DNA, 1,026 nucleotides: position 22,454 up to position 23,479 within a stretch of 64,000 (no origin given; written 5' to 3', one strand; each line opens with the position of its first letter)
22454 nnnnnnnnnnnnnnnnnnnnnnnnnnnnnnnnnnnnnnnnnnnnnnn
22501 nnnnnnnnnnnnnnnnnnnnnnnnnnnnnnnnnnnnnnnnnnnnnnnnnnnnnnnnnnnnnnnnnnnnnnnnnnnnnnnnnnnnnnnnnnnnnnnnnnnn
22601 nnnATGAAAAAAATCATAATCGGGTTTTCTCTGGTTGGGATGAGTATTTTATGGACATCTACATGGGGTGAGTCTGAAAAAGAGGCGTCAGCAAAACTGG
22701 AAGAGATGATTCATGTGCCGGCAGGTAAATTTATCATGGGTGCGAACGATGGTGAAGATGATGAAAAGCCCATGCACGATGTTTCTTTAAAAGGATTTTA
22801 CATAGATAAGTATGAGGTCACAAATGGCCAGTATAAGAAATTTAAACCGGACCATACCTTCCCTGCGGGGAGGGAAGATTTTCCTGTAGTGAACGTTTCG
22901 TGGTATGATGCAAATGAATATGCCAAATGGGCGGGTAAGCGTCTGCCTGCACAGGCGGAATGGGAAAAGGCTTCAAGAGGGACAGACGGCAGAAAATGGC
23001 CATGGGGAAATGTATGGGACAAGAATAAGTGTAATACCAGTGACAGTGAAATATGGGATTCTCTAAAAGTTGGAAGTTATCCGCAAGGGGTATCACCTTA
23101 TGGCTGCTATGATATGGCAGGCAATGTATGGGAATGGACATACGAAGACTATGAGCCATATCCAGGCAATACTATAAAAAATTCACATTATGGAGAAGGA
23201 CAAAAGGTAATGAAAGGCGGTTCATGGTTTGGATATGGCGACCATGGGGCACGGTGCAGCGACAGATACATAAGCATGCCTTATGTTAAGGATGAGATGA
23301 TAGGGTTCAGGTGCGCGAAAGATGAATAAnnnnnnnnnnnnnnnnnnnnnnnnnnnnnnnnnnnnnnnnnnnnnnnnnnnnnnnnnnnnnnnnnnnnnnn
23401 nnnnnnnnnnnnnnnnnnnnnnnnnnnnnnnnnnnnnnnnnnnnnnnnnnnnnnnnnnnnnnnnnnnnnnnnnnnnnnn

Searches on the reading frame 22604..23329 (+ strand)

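Call 55: search_protein_families(library=pfam, proteins=[window:22604-23329:+], max_evalue=0.0001)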
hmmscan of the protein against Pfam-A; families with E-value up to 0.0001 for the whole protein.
window:22604-23329:+ (241 aa): 1 family
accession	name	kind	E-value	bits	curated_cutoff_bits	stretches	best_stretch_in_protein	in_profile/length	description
PF03781.23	FGE-sulfatase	-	4.7e-55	187.4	23.3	1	32-239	2-255/255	Sulfatase-modifying factor enzyme 1-like domain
